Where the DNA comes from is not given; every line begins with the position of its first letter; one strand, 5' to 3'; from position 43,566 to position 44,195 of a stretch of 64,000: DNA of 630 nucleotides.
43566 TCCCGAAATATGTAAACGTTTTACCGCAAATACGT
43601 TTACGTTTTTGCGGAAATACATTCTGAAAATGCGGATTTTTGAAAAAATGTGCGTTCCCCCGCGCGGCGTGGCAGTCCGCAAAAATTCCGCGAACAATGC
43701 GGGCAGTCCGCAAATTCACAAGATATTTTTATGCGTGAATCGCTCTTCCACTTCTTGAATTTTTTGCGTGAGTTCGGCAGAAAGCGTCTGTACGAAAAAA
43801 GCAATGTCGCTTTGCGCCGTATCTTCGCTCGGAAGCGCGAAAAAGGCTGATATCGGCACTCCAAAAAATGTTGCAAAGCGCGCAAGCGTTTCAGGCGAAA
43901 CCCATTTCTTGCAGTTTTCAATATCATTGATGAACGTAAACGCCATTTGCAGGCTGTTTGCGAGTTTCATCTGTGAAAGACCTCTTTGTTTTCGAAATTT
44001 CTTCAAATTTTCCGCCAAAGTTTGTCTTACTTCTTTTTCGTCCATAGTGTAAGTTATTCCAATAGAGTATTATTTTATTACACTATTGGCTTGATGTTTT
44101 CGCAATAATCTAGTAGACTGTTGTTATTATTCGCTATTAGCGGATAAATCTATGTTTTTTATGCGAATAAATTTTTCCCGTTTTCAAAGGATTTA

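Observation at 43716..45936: AT-rich islet encoding an XRE regulator divergent from a GmrSD-type (DUF262/DUF1524) type IV restriction enzyme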

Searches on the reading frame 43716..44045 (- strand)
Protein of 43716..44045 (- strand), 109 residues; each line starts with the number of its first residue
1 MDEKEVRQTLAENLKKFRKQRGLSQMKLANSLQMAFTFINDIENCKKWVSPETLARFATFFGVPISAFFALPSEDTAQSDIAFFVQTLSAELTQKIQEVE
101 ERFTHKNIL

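Call 3: search_protein_families(library=pfam, proteins=[window:43716-44045:-], max_evalue=0.01)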
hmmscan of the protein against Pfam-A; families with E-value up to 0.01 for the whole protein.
window:43716-44045:- (109 aa): 5 families
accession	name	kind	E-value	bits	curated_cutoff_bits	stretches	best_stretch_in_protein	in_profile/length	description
PF01381.28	HTH_3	-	2.6e-09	37.4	23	1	14-66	1-53/55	Helix-turn-helix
PF12844.13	HTH_19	-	1.3e-08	35.1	30.2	1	12-73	2-63/64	Helix-turn-helix domain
PF13560.12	HTH_31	-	5e-07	30.4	27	1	10-64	2-57/64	Helix-turn-helix domain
PF13744.12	HTH_37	-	0.002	18.3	27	1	2-46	11-55/80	Helix-turn-helix domain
PF13443.12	HTH_26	-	0.0048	17.6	22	1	13-66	1-55/63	Cro/C1-type HTH DNA-binding domain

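Call 4: search_protein_families(library=padloc, proteins=[window:43716-44045:-], max_evalue=0.01)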
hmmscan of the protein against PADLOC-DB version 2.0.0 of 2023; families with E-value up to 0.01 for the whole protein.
window:43716-44045:- (109 aa): 21 families
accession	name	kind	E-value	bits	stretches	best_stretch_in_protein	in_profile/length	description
PDLC02926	HTH_VI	-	1.3e-14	52.2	1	10-83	2-74/92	-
PDLC03665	Control_protein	-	6.5e-11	40.4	1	5-67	4-67/77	control protein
PDLC03947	RmrA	-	2.7e-08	31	1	4-95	6-96/383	-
PDLC04142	capH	-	3.8e-07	29.1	1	7-102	4-97/103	capH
PDLC03951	RmrA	-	4.1e-07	27.3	1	11-91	10-88/400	-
PDLC03949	RmrA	-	4.7e-07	27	1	13-86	6-78/363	-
PDLC03954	RmrA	-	1.2e-06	25.8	1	4-99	5-98/380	-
PDLC03953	RmrA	-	2.8e-06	24.8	1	9-98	5-94/373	-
PDLC03948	RmrA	-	4.1e-06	23.9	1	10-89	9-88/397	-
PDLC03952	RmrA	-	5.6e-06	23.4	1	3-87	16-100/395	-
PDLC03946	RmrA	-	0.00011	19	1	12-83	5-76/357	-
PDLC04775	PDC-M69A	-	0.00012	20.6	1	9-96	7-94/113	-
PDLC03666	Control_protein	-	0.00013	20.4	1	6-79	3-76/77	control protein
PDLC03956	RmrA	-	0.00016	18.9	1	9-98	8-94/399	-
PDLC03943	RmrA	-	0.00016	18.9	1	12-97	5-89/370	-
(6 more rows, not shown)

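Call 5: search_protein_families(library=ncbifam, proteins=[window:43716-44045:-], max_evalue=0.01)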
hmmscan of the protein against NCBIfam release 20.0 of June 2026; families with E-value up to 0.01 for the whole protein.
window:43716-44045:- (109 aa): 12 families
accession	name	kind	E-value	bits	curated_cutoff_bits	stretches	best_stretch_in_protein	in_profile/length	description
TIGR03070.1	couple_hipB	subfamily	5e-08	32.8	71.65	1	9-62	2-55/58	type II toxin-antitoxin system Y4mF family antitoxin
NF007408.0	PRK09943.1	equivalog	2.2e-07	30.6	211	1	4-77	4-75/185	HTH-type transcriptional regulator PuuR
NF038139.1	Reg_Aceta_RamB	equivalog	2.7e-07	29.6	700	1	13-70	6-62/465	acetate metabolism transcriptional regulator RamB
NF006015.0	PRK08154.1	subfamily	3.3e-07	29.8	204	1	3-105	24-124/314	anaerobic benzoate catabolism transcriptional regulator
NF041951.1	phage_RstR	subfamily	1.2e-06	28.8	80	1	10-85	3-78/108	RstR family transcriptional repressor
TIGR02607.1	antidote_HigA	equivalog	0.00067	19.4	47.7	1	21-63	19-61/81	HigA family addiction module antitoxin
NF047948.1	male_kill_WMK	equivalog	0.00091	18.8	300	1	7-101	3-96/300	WO male-killing family protein Wmk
TIGR00270.2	TIGR00270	equivalog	0.0021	17.9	110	1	4-46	70-112/159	multiprotein bridging factor aMBF1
NF050110.1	TransRegBldD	equivalog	0.0027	17.4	250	1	7-81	6-82/162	transcriptional regulator BldD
NF041677.1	trans_regClgR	equivalog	0.0042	17.2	170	1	6-85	5-84/113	transcriptional regulator ClgR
NF008109.0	PRK10856.1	equivalog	0.0055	16.5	208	1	3-46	8-51/334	cytoskeleton protein RodZ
NF052239.1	antitox_spr1629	equivalog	0.0061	15.7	335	1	12-100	5-97/377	spr1629 family repressor/antitoxin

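Call 27: find_homologous_proteins(query=window:43719-44045:-, max_evalue=0.00001)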
Query window:43719-44045:- (109 aa): 109 proteins with E <= 0.00001 among 111 candidates.
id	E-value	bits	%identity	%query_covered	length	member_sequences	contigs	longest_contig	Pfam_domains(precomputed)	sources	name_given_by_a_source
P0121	1.3e-63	229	100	100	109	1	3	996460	PF12844.14,PF01381.29,PF13560.13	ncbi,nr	ncbi:MAG: helix-turn-helix domain-containing protein [Bacteroides sp.]|nr:helix-turn-helix domain-co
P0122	7.0e-39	150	66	98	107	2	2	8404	PF12844.14,PF01381.29,PF13560.13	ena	-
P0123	6.4e-38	147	65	96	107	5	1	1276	PF12844.14,PF01381.29,PF13560.13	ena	-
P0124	1.9e-36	142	67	94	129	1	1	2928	PF12844.14,PF01381.29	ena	-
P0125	2.3e-36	142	66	95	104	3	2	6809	PF12844.14,PF01381.29,PF13560.13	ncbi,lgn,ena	-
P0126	6.4e-36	140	66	94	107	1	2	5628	PF12844.14,PF01381.29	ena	-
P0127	7.3e-36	140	66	94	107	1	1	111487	PF12844.14,PF01381.29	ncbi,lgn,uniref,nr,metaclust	ncbi:helix-turn-helix domain-containing protein [Treponema bryantii]|uniref:helix-turn-helix domain-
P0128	2.9e-35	138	63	94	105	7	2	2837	PF12844.14,PF01381.29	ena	-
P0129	3.6e-35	138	64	94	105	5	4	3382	PF12844.14,PF01381.29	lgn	-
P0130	4.5e-35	138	65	94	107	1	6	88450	PF12844.14,PF01381.29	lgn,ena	-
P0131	5.1e-35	137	63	94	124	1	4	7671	PF12844.14,PF01381.29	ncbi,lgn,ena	-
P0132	5.9e-35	137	66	94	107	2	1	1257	PF12844.14,PF01381.29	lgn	-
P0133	6.3e-35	137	63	94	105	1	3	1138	PF12844.14,PF01381.29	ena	-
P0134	7.3e-35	137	65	94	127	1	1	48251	PF12844.14,PF01381.29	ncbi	ncbi:MAG: helix-turn-helix domain-containing protein [Treponema sp.]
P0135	7.7e-35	137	64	94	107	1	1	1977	PF12844.14,PF01381.29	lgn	-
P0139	2.6e-34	135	64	94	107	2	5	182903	PF12844.14,PF01381.29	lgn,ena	-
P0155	3.6e-33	131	61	94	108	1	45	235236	PF12844.14,PF01381.29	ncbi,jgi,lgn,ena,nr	ncbi:MAG: helix-turn-helix transcriptional regulator [Spirochaetaceae bacterium]|nr:helix-turn-helix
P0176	4.6e-32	128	59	94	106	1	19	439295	PF12844.14,PF01381.29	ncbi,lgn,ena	-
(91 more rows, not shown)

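Call 28: find_encoding_contigs(protein=P0127, flank=5000, max_places=3)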
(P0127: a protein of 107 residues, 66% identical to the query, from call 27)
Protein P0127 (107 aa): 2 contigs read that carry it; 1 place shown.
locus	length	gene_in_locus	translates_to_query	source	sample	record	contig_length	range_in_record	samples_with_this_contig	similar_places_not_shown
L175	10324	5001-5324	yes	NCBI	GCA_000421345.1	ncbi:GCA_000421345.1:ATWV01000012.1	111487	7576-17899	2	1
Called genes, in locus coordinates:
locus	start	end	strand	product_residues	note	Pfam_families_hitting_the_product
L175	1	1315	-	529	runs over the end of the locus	PF25596:CPSase_L_D1, PF02222:ATP-grasp, PF02786:CPSase_L_D2, PF07478:Dala_Dala_lig_C (weak), PF02142:MGS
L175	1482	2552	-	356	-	-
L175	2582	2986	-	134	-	PF01850:PIN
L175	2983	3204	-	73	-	-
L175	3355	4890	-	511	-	PF13306:LRR_5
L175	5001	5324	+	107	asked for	PF12844:HTH_19, PF01381:HTH_3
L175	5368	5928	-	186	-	-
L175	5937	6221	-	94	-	-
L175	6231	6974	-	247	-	-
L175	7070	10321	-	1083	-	PF25596:CPSase_L_D1, PF02222:ATP-grasp, PF02786:CPSase_L_D2, PF07478:Dala_Dala_lig_C, PF02787:CPSase_L_D3, PF25596:CPSase_L_D1, PF02222:ATP-grasp, PF02786:CPSase_L_D2, +8 more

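Call 29: find_encoding_contigs(protein=P0155, flank=5000, max_places=5)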
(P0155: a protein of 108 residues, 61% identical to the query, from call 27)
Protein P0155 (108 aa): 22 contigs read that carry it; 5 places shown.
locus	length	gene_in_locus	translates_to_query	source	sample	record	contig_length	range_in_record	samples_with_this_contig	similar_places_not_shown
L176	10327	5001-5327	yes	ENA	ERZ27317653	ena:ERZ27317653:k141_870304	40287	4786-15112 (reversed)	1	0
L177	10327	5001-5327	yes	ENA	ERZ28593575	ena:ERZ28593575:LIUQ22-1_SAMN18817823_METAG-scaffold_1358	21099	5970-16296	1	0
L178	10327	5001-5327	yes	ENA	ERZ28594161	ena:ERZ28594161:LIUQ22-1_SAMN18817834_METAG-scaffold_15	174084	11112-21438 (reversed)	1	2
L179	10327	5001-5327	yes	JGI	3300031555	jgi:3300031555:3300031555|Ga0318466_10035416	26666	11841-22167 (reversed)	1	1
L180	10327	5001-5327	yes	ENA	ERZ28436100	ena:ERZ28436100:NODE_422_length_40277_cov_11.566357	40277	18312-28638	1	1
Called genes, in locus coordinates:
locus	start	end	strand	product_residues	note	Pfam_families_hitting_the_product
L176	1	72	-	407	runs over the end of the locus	PF07228:SpoIIE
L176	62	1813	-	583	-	PF00037:Fer4 (faint), PF12837:Fer4_6 (faint), PF13187:Fer4_9 (weak), PF13237:Fer4_10, PF02906:Fe_hyd_lg_C, PF04060:FeS (weak)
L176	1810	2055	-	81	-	PF01257:2Fe-2S_thioredx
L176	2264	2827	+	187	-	PF01242:PTPS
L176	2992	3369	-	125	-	-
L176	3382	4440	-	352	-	PF05120:GvpG (faint), PF09851:SHOCT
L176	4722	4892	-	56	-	-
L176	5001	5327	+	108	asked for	PF12844:HTH_19 (weak), PF01381:HTH_3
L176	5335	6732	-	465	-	PF01966:HD, PF13487:HD_5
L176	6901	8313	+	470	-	PF00753:Lactamase_B, PF23023:Anti-Pycsar_Apyc1 (weak), PF12706:Lactamase_B_2 (weak), PF16661:Lactamase_B_6, PF10996:Beta-Casp, PF07521:RMMBL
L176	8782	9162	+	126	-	PF25682:Phage_VG64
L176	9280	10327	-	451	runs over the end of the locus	PF00365:PFK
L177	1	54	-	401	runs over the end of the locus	PF07228:SpoIIE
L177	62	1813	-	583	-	PF00037:Fer4 (faint), PF12837:Fer4_6 (faint), PF13187:Fer4_9 (weak), PF13237:Fer4_10, PF02906:Fe_hyd_lg_C, PF04060:FeS (weak)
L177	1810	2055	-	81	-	PF01257:2Fe-2S_thioredx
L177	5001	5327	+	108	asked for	PF12844:HTH_19 (weak), PF01381:HTH_3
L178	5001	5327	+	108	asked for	PF12844:HTH_19 (weak), PF01381:HTH_3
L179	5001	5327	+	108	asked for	PF12844:HTH_19 (weak), PF01381:HTH_3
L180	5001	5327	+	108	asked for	PF12844:HTH_19 (weak), PF01381:HTH_3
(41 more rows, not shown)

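Call 32: find_encoding_contigs(protein=P0176, flank=4000, max_places=3)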
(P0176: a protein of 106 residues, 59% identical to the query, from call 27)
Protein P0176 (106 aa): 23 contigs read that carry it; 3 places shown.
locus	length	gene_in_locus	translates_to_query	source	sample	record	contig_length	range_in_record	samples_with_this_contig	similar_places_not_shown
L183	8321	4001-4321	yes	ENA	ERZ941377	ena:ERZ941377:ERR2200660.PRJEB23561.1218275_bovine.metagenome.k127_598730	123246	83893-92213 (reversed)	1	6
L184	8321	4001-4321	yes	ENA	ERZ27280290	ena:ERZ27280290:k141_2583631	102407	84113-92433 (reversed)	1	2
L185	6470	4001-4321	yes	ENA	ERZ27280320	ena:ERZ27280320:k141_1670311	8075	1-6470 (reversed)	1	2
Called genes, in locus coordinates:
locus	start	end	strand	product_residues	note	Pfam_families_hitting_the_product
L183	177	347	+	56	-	-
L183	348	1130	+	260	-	PF21654:DncV-like_NTFase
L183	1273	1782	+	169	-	-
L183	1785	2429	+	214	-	PF18153:Cap15_CD_rec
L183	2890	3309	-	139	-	-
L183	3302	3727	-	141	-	-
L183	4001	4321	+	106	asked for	PF01381:HTH_3, PF12844:HTH_19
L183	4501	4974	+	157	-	-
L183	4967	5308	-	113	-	-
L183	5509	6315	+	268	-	PF12784:PDDEXK_2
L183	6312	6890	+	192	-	PF03167:UDG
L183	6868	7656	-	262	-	PF00899:ThiF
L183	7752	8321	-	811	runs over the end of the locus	-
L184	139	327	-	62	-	-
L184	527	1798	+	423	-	PF13476:AAA_23, PF13304:AAA_21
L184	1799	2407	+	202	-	PF13707:RloB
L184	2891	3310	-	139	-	-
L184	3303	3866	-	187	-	-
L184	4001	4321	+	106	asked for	PF01381:HTH_3, PF12844:HTH_19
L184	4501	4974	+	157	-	-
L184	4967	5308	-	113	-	-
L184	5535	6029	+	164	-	PF12784:PDDEXK_2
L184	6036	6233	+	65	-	-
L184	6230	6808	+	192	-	PF03167:UDG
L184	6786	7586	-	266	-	PF00899:ThiF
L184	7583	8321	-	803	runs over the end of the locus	-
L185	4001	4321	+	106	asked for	PF01381:HTH_3, PF12844:HTH_19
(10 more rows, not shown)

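Call 40: find_related_loci(query=window:43719-44045:-, collection=viral_contigs, flank=5000)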
Query window:43719-44045:- (109 aa) in viral_contigs; peptide patterns used: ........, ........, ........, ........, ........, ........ (x = any residue, [..] = any of these).
17 stretches matched a pattern, but none encodes a relative of the query by tblastn (E <= 1e-3).

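Call 44: find_encoding_contigs(protein=P0122, flank=5000, max_places=3)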
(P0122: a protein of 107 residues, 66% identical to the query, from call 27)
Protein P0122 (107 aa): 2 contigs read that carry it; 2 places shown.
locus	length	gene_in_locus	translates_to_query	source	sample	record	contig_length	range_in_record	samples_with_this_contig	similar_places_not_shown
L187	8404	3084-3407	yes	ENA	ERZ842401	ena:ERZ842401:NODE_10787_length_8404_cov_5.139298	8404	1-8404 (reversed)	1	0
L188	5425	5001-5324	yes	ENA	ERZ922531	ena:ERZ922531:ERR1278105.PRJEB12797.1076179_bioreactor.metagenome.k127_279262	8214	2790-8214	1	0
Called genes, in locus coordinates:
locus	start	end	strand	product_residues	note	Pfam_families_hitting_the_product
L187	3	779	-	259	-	?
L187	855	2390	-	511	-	-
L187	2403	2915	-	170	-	-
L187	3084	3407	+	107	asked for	PF12844:HTH_19, PF13560:HTH_31 (weak), PF01381:HTH_3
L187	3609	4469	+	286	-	PF00126:HTH_1, PF25213:HVO_A0261_N (weak), PF03466:LysR_substrate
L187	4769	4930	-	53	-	-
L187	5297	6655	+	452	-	PF09820:AAA-ATPase_like, PF08011:PDDEXK_9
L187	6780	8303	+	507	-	PF09818:ABC_ATPase (faint), PF00005:ABC_tran, PF13304:AAA_21 (faint), PF00005:ABC_tran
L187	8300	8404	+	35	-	?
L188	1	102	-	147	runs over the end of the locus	-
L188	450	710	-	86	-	-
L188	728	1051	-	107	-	PF02627:CMD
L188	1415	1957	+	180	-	PF04383:KilA-N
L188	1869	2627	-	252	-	PF13958:ToxN_toxin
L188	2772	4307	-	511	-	-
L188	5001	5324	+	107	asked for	PF12844:HTH_19, PF13560:HTH_31 (weak), PF01381:HTH_3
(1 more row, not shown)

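Call 45: find_encoding_contigs(protein=P0139, flank=5000, max_places=4)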
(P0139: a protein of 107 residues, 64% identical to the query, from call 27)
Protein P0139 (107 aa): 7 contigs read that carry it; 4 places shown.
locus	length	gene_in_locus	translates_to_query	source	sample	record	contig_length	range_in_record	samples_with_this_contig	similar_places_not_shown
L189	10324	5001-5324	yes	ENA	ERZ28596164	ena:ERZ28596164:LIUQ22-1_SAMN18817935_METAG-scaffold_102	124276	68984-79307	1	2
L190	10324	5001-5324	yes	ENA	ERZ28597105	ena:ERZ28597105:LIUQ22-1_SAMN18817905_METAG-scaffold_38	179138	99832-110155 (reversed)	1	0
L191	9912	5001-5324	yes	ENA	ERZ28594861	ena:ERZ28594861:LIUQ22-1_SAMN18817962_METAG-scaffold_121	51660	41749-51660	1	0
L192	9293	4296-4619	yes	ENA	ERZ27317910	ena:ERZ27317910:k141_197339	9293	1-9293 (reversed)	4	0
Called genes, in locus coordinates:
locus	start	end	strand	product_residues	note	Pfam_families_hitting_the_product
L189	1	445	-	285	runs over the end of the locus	PF00126:HTH_1, PF03466:LysR_substrate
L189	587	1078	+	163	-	PF02525:Flavodoxin_2, PF12682:Flavodoxin_4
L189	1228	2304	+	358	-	-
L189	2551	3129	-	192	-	PF13958:ToxN_toxin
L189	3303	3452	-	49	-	-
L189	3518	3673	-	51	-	-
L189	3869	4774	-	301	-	-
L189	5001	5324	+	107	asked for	PF12844:HTH_19 (weak), PF01381:HTH_3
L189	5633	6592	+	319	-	PF00190:Cupin_1 (faint), PF02311:AraC_binding (faint), PF07883:Cupin_2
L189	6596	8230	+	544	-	PF00135:COesterase, PF20434:BD-FAE, PF07859:Abhydrolase_3 (faint), PF00326:Peptidase_S9 (faint)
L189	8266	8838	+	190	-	PF12682:Flavodoxin_4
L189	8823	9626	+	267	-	-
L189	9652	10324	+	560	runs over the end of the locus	PF00756:Esterase (weak), PF03781:FGE-sulfatase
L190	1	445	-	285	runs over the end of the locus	PF00126:HTH_1, PF03466:LysR_substrate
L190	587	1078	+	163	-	PF02525:Flavodoxin_2, PF12682:Flavodoxin_4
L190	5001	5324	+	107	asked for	PF12844:HTH_19 (weak), PF01381:HTH_3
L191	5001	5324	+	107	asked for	PF12844:HTH_19 (weak), PF01381:HTH_3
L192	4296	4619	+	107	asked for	PF12844:HTH_19 (weak), PF01381:HTH_3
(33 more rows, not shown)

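Call 62: search_solved_structures(query=window:43719-44045:-, max_evalue=0.01)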
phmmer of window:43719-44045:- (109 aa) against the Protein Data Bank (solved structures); distinct sequences matched with E-value up to 0.01: 7.
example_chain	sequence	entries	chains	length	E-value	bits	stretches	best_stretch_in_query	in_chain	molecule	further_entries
2b5a_A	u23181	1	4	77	4.5e-06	30.2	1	2-74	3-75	C.BclI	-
8tac_A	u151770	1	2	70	0.00018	25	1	8-63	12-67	DBP48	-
3vk0_A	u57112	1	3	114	0.00023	24.7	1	2-73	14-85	Transcriptional regulator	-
7t5u_A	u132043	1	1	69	0.00065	23.3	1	9-68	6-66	Helix-turn-helix domain-containing protein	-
8ezt_A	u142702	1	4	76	0.0012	22.3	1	10-67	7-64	HipB(Lp)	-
3op9_A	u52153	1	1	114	0.0015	22.1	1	6-94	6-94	Pli0006 protein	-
3f51_A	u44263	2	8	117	0.0044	20.6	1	5-67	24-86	Clp gene regulator (ClgR)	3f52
